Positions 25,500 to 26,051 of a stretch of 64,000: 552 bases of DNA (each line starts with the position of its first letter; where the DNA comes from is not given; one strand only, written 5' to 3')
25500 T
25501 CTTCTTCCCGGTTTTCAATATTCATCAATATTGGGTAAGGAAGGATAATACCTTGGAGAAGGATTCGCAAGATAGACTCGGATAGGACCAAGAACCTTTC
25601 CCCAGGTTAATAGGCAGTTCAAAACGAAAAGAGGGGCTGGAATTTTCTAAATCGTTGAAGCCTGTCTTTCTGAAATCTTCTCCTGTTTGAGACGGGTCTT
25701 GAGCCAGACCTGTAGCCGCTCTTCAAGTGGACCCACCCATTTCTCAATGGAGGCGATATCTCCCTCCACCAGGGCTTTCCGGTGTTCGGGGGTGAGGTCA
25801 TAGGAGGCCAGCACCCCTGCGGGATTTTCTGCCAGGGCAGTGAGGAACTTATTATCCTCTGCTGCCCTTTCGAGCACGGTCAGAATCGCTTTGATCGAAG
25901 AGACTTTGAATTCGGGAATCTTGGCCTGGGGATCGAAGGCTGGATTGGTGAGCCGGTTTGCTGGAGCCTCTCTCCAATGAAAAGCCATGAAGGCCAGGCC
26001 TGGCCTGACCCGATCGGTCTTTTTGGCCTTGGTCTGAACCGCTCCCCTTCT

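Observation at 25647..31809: The same uncharacterised ~70-aa helical domain caps both the Cys-FDH and the co-encoded response regulator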

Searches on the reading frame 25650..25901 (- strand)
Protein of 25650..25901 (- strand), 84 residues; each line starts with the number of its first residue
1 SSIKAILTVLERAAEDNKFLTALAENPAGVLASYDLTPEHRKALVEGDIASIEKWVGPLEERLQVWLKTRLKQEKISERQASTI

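Call 8: search_protein_families(library=pfam, proteins=[window:25650-25901:-], max_evalue=1)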
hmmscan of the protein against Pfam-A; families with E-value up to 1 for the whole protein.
seq(84 aa): 2 families
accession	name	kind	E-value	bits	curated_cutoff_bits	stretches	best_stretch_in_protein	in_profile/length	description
PF14407.11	Frankia_peptide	-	0.008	16.9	48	1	10-63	6-61/63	Ribosomally synthesized peptide prototyped by Frankia Franean1_4349.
PF07746.16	LigA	-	0.15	12.7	25.3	1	23-50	17-44/87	Aromatic-ring-opening dioxygenase LigAB, LigA subunit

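Call 9: search_protein_families(library=ncbifam, proteins=[window:25650-25901:-], max_evalue=1)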
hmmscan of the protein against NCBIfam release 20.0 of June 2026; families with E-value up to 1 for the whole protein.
seq(84 aa): 2 families
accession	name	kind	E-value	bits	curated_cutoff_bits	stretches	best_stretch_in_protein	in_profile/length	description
NF038399.1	NH_RiPP_Os17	domain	1.1e-10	41.5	40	1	5-64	2-63/63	Os1348 family NHLP clan protein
TIGR03793.1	leader_NHLP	domain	0.13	12.1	50.9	1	9-33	9-33/77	NHLP leader peptide family RiPP precursor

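Call 13: find_homologous_proteins(query=A1, max_evalue=0.001)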
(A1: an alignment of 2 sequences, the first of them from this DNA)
Query A1 (2 sequences) (84 aa, profile of the alignment): 94 proteins with E <= 0.001 among 105 candidates.
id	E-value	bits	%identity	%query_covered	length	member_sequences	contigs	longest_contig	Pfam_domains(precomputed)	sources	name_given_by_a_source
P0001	2.9e-38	147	88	100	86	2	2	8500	-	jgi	-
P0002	7.6e-37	143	88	100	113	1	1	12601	-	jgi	-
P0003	1.6e-33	132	83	100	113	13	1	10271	-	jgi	jgi:hypothetical protein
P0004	2.0e-33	132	33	82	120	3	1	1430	-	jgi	jgi:YesN/AraC family two-component response regulator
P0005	2.7e-32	128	35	82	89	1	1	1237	-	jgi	jgi:hypothetical protein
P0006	1.5e-31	126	77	99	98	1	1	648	-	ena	-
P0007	3.0e-31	125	83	90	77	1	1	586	-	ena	-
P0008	4.3e-30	121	38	82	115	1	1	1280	-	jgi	-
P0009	1.3e-29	120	41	82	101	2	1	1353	-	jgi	jgi:predicted nucleotide-binding protein (sugar kinase/HSP70/actin superfamily)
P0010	5.8e-29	118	78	93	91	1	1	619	-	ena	-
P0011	7.5e-29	117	-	-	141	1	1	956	-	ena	-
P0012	2.8e-28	115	33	82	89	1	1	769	-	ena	-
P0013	3.6e-28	115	30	82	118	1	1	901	-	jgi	jgi:DNA-binding response OmpR family regulator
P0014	9.0e-28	114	77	88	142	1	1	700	PF01568.28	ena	-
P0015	1.1e-27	114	75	95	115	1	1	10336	-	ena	-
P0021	3.2e-26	109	39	85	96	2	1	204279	-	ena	-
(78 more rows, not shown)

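Call 23: search_protein_representatives(alignment_id=A2)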
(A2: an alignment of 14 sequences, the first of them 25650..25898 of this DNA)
Query: 14 sequences, 76 profile positions. Proteins with E-value up to 0.001 (for the whole library): 445; up to 1e-10: 208; up to 1e-30: 7. The best 150 are listed.
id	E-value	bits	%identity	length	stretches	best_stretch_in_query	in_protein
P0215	4.5e-39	148.6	-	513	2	5-76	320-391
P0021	6.7e-36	138.4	-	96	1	1-76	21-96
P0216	7.5e-35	135.0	-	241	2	5-76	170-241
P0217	9.7e-32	125.1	-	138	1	1-76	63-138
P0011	1.5e-31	124.4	-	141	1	1-76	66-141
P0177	3.3e-31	123.4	-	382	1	1-76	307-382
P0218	7.8e-31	122.2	-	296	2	1-76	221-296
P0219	4.3e-30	119.8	-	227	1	1-76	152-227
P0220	4.5e-29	116.5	-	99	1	1-76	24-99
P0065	5.8e-29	116.2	-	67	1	10-76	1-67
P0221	2.1e-28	114.4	-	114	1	1-76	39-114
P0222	3.4e-28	113.7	-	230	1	1-76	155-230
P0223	6.8e-26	106.3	-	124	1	1-76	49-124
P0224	1.9e-25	104.9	-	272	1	1-76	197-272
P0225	2.0e-25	104.8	-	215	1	2-76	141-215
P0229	2.1e-23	98.3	-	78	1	1-76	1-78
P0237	1.5e-22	95.6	-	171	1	6-76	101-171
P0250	5.0e-21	90.8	-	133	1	3-76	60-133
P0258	7.1e-21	90.3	-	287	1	1-71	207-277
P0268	1.0e-19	86.6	-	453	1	4-76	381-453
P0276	2.8e-19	85.1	-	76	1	2-76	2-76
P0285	8.2e-19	83.6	-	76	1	1-76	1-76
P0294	3.7e-18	81.6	-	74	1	5-76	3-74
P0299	9.2e-18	80.3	-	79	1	3-76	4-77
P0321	1.7e-16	76.3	-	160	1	2-75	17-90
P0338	1.5e-15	73.2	-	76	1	1-76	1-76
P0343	2.3e-15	72.6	-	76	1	3-76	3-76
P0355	1.4e-14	70.1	-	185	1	1-76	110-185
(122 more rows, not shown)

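Call 28: search_solved_structures(query=A2, max_evalue=10, show_alignments=2)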
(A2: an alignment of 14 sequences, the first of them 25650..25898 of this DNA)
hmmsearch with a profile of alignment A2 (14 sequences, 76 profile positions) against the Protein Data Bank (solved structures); distinct sequences matched with E-value up to 10: 10.
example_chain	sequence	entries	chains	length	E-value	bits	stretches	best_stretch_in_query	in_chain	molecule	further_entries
9chi_B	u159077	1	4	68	0.016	18.6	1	15-67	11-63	SonA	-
7ltc_B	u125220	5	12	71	0.017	18.5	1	15-67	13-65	LigA domain-containing protein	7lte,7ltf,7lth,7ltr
7lts_B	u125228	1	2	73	0.018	18.4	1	15-67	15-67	LigA domain-containing protein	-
9ch7_B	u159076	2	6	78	0.025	18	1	15-67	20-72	Extradiol ring-cleavage dioxygenase LigAB LigA subunit domain-containing protein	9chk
9cgw_B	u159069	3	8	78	0.053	16.9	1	15-60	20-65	Extradiol ring-cleavage dioxygenase LigAB LigA subunit domain-containing protein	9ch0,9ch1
9ch2_B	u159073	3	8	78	0.085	16.3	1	15-57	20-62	Extradiol ring-cleavage dioxygenase LigAB LigA subunit domain-containing protein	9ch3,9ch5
8t1s_B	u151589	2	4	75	0.11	15.9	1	15-55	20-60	Extradiol ring-cleavage dioxygenase LigAB LigA subunit domain-containing protein | RiPP precursor (SonA)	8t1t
3swx_A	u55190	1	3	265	1.2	12.6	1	10-47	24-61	Probable enoyl-CoA hydratase/isomerase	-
8r3s_A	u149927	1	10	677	1.4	12.4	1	8-44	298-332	Transketolase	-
7yeo_A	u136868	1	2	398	1.4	12.3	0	9-42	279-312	Uncharacterized trans-sulfuration enzyme C23A1.14c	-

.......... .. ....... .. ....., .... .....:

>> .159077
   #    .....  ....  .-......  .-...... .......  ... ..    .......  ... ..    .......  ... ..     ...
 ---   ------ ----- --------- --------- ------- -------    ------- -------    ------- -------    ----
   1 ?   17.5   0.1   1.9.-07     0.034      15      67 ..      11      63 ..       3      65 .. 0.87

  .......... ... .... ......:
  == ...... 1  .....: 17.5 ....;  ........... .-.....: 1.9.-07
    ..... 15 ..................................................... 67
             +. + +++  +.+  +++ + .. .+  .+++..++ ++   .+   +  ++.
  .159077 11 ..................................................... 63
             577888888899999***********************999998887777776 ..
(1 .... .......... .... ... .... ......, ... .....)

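Call 36: predict_structure(alignment_id=A2)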
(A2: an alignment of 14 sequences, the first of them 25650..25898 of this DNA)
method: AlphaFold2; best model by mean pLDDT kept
length: 83 residues; sequences in the alignment: 14
mean_pLDDT: 76.9   pTM: 0.61
mean pLDDT of the five models: 76.9, 75.3, 75.0, 73.1, 73.1
residues with pLDDT >= 90: 0; 70-90: 67; 50-70: 5; < 50: 11
segments of 3 or more residues with pLDDT < 50: 73-83
pLDDT, mean of each block of 10 residues (from residue 1): 85 85 83 86 83 84 73 46 40
secondary structure, 60 per line:
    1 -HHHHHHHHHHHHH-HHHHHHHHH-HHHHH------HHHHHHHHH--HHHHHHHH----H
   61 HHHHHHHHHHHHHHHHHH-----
elements in order: H2-14 H16-24 H26-30 H37-45 H48-55 H60-78

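Call 40: fold_search(model_id=the predicted structure, library=pdb)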
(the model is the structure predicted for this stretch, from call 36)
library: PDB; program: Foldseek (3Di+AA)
matches with E <= 10: 72; with E <= 0.001: 0
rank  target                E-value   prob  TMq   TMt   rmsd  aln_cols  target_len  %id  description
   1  3wr8_A                4.9e-02  1.00  0.59  0.14   3.1        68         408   22  Crystal structure of DesB from Sphingobium sp. strain SYK-6 (released 2014-04-30)
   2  3wrb_B                8.9e-02  1.00  0.59  0.14   3.1        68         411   22  Crystal structure of the anaerobic H124F DESb-Gallate complex (released 2014-04-30)
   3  3wpm_A                1.4e-01  1.00  0.60  0.14   2.8        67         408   21  Crystal structure of the anaerobic DesB-gallate complex by co-crystallization (released 2014-04-30)
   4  3wra_B                1.6e-01  1.00  0.60  0.15   2.9        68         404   20  Crystal structure of the desB-Gallate complex exposed to Aerobic Atomosphere (released 2014-04-30)
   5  3wku_A                1.7e-01  0.99  0.59  0.14   3.1        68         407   22  Crystal structure of the anaerobic DesB-gallate complex (released 2014-04-30)
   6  3wr9_A                2.0e-01  0.99  0.59  0.14   3.1        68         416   22  Crystal structure of the Anaerobic DesB-Gallate complex (released 2014-04-30)
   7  3wrb_A                2.0e-01  0.99  0.59  0.14   3.1        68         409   22  Crystal structure of the anaerobic H124F DESb-Gallate complex (released 2014-04-30)
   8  3wrc_A                3.7e-01  0.97  0.59  0.14   3.1        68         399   22  Crystal structure of the anaerobic DesB-Protocatechuate (PCA) complex (released 2014-04-30)
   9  3wku_B                4.6e-01  0.96  0.58  0.14   3.2        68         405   22  Crystal structure of the anaerobic DesB-gallate complex (released 2014-04-30)
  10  9ch7_D                7.9e-01  0.94  0.58  0.71   3.1        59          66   19  Structure of the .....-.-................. (SonM) and RiPP precursor (SonA-Y62A) heteromeric complex (bound to SAH - s (released 2025-01-29)
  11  8t1t_D                1.3e+00  0.85  0.54  0.76   2.0        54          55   20  Structure of the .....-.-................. (SonM) and RiPP precursor (SonA with QSY deletion) heteromeric complex (bou (released 2023-11-22)
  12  8t1t_B                1.9e+00  0.77  0.54  0.75   2.2        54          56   20  Structure of the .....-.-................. (SonM) and RiPP precursor (SonA with QSY deletion) heteromeric complex (bou (released 2023-11-22)
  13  9chk_B                2.4e+00  0.72  0.52  0.78   1.6        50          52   20  Structure of the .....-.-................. (SonM) and RiPP precursor (SonA-Y62A) heteromeric complex (bound to SAM) (released 2025-01-29)
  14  9ch1_D                2.5e+00  0.51  0.48  0.69   2.1        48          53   23  Structure of the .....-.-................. (SonM) and RiPP precursor (SonA-I65W) heteromeric complex (bound to SAM) (released 2025-01-29)
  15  7dgy                  2.7e+00  0.11  0.36  0.32   7.3        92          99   11  De novo designed protein H4C2R (released 2021-12-15)
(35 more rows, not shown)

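Call 41: find_encoding_contigs(protein=P0268, flank=10000, max_places=4)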
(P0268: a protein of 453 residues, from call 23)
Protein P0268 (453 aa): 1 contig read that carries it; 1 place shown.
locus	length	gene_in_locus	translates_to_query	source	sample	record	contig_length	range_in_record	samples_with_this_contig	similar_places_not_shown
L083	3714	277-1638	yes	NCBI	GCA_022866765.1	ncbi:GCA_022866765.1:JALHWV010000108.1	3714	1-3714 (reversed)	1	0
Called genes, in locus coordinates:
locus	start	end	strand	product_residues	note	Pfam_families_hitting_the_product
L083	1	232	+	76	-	PF14407:Frankia_peptide (weak)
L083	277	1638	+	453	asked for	PF01226:Form_Nir_trans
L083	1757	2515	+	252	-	PF08032:SpoU_sub_bind, PF00588:SpoU_methylase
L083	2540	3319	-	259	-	PF01790:LGT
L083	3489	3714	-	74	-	?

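Call 42: find_encoding_contigs(protein=P0229, flank=8000, max_places=6)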
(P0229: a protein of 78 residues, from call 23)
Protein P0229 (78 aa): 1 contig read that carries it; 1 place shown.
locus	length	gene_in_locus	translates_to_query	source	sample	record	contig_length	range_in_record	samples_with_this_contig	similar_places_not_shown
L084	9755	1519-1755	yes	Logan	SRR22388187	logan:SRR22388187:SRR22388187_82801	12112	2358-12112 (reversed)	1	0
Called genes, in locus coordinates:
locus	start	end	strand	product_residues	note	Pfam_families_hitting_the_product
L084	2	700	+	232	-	?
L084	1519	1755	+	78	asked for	-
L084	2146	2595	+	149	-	-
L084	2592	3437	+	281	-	PF02754:CCG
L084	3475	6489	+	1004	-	PF07992:Pyr_redox_2, PF12831:FAD_oxidored, PF13450:NAD_binding_8 (weak), PF00037:Fer4 (weak), PF12797:Fer4_2 (weak), PF07992:Pyr_redox_2, PF13450:NAD_binding_8, PF12838:Fer4_7, +15 more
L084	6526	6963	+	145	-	PF02662:FlpD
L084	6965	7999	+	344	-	PF04432:FrhB_FdhB_C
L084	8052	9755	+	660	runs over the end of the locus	PF04879:Molybdop_Fe4S4, PF00384:Molybdopterin, PF01568:Molydop_binding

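Call 43: find_encoding_contigs(protein=P0216, flank=8000, max_places=4)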
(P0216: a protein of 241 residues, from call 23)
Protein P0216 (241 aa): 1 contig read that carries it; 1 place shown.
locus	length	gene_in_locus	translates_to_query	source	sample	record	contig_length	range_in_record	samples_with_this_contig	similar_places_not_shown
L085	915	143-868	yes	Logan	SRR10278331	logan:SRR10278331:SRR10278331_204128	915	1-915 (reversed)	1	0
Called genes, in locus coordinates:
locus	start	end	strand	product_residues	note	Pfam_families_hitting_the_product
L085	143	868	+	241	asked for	PF00376:MerR (faint), PF12728:HTH_17, PF13411:MerR_1 (weak), PF14407:Frankia_peptide (faint)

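Call 44: find_encoding_contigs(protein=P0215, flank=8000, max_places=4)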
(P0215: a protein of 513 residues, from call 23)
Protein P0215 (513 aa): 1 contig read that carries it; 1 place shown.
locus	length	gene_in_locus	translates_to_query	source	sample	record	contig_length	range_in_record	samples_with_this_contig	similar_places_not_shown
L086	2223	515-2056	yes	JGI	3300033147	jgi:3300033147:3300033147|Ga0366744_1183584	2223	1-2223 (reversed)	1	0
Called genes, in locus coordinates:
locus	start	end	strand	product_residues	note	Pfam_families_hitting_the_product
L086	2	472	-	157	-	?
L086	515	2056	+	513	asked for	PF12838:Fer4_7 (faint), PF13187:Fer4_9 (faint), PF13534:Fer4_17 (faint), PF00037:Fer4 (faint), PF12797:Fer4_2 (faint), PF13237:Fer4_10 (faint), PF17179:Fer4_22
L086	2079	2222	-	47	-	?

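Call 45: find_encoding_contigs(protein=P0250, flank=8000, max_places=4)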
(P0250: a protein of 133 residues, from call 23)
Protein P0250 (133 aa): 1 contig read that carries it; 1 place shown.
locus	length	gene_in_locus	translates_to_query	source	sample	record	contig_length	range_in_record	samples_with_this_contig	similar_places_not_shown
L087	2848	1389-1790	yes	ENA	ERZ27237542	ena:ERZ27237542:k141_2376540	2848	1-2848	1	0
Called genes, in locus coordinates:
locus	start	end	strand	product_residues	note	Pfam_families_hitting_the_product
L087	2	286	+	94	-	?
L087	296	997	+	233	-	PF00072:Response_reg, PF00486:Trans_reg_C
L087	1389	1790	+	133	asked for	-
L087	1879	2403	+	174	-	PF01257:2Fe-2S_thioredx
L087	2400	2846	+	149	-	?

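Call 51: find_related_loci(query=A4, collection=metagenome_contigs, flank=10000)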
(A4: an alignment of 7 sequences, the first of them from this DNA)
Query A4 (79 aa) in metagenome_contigs; peptide patterns used: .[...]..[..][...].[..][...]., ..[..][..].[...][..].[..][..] (x = any residue, [..] = any of these).
519 stretches matched a pattern; 83 encode a relative of the query (tblastn E <= 1e-3); the best 80 are kept; 80 distinct loci.
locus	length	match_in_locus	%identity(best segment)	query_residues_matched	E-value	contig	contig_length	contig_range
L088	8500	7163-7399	90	1-79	1e-44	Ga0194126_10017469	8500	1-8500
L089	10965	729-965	95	1-79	2e-44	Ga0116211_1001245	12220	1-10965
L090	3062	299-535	90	1-79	1e-44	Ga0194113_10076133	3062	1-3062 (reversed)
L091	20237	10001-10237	87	1-79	9e-44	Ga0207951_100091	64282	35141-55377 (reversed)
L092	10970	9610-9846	87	1-79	2e-43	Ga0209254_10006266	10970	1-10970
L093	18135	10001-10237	84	1-79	7e-43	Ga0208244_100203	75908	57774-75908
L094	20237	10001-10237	84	1-79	9e-43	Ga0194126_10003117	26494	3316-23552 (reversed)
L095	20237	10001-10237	82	1-79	1e-42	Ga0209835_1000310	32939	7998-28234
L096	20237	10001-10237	85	1-79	3e-42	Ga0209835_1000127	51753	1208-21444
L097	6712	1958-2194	84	1-79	2e-42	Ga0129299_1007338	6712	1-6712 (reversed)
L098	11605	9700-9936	85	1-79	7e-42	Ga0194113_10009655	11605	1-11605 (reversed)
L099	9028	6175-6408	87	1-78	6e-42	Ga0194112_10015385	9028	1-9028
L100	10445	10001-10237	85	1-79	5e-42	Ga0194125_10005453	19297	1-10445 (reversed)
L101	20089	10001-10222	91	1-74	8e-42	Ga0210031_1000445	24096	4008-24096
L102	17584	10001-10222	91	1-74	8e-42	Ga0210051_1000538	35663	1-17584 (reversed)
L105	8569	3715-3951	85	1-79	9e-42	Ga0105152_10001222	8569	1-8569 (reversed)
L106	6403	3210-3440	84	1-77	6e-40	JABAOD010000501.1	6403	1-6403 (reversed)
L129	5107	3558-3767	73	1-70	1e-31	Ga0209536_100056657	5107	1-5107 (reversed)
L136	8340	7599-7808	63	1-70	8e-24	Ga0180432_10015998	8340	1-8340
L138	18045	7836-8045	60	1-70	5e-23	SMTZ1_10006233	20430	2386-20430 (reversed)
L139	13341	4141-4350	59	1-70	1e-22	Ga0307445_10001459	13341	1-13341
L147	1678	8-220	59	1-70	5e-20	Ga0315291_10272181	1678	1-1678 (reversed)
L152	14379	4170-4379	51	1-70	8e-18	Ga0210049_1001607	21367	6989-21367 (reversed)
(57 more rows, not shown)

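Call 56: search_protein_families(library=ncbifam, proteins=[P0285, P0338, P0229, P0276, P0343, P0294, P0021, P0250, P0216, P0299], max_evalue=0.01)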
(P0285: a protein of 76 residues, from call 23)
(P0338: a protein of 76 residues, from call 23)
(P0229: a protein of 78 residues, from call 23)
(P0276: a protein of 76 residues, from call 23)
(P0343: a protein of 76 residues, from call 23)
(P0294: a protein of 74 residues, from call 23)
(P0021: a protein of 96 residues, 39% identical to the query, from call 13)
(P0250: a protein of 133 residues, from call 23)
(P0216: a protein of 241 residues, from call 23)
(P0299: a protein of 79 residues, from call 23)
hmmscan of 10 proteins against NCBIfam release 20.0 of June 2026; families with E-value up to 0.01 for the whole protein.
P0285 (76 aa): 1 family
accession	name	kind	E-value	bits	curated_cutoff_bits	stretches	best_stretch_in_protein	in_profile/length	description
NF038399.1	NH_RiPP_Os17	domain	3.5e-09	36.6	40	1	8-63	5-62/63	Os1348 family NHLP clan protein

P0338 (76 aa): 1 family
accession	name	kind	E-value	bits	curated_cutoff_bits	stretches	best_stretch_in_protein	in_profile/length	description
NF038399.1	NH_RiPP_Os17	domain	1.9e-07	31.1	40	1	4-63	1-62/63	Os1348 family NHLP clan protein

P0229 (78 aa): 1 family
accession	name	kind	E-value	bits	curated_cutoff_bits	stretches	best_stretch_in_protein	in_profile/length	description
NF038399.1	NH_RiPP_Os17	domain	2.1e-10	40.5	40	1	6-64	3-62/63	Os1348 family NHLP clan protein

P0276 (76 aa): 1 family
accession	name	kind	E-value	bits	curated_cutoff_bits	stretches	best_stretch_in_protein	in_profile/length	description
NF038399.1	NH_RiPP_Os17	domain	1.3e-09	38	40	1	8-63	5-62/63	Os1348 family NHLP clan protein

P0343 (76 aa): 1 family
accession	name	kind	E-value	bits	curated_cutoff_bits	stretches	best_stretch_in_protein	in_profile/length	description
NF038399.1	NH_RiPP_Os17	domain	0.00024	21.1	40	1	5-49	2-48/63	Os1348 family NHLP clan protein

P0294 (74 aa): 1 family
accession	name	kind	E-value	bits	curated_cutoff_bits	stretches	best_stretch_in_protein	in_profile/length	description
NF038399.1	NH_RiPP_Os17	domain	1.6e-07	31.3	40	1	6-49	5-50/63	Os1348 family NHLP clan protein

P0021 (96 aa): 1 family
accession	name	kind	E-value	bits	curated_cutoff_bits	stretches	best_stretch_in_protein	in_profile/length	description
NF038399.1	NH_RiPP_Os17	domain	4.1e-06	26.8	40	1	25-72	2-51/63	Os1348 family NHLP clan protein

P0250 (133 aa): 3 families
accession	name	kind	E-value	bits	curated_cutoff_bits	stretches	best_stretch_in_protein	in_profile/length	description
NF038399.1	NH_RiPP_Os17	domain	2.6e-11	43.4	40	1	61-117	1-59/63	Os1348 family NHLP clan protein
TIGR04509.1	mod_pep_NH_fam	subfamily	0.0012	18.9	34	1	63-98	7-42/87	NHLP-related RiPP peptide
NF041291.1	StbC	equivalog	0.0045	17.3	100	1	30-87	33-90/122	plasmid stabilization protein StbC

P0216 (241 aa): 7 families
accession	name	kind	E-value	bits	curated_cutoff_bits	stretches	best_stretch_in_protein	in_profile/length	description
NF038399.1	NH_RiPP_Os17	domain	3.7e-20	71.8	40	2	170-229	2-63/63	Os1348 family NHLP clan protein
NF033787.1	HTH_BldC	subfamily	7.8e-15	54.5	77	1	9-56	1-48/49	BldC family transcriptional regulator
TIGR01764.1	excise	domain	2.3e-06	27.9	28.8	1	11-55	2-45/49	excisionase family DNA-binding protein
NF033518.0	transpos_IS607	equivalog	8.8e-06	25.4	110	1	15-60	2-47/187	IS607 family transposase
TIGR04509.1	mod_pep_NH_fam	subfamily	1.1e-05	25.4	34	0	171-206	7-39/87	NHLP-related RiPP peptide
NF047737.1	antiphage_MADS1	equivalog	0.00059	20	80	1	9-54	2-46/49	methylation-associated defense system helix-turn-helix domain-containing protein MAD1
NF033545.0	transpos_IS630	equivalog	0.0086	15.6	100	0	12-33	14-35/299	IS630 family transposase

P0299 (79 aa): 1 family
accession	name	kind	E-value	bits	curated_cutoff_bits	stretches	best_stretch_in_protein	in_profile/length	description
NF038399.1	NH_RiPP_Os17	domain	2.9e-11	43.3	40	1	6-64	2-62/63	Os1348 family NHLP clan protein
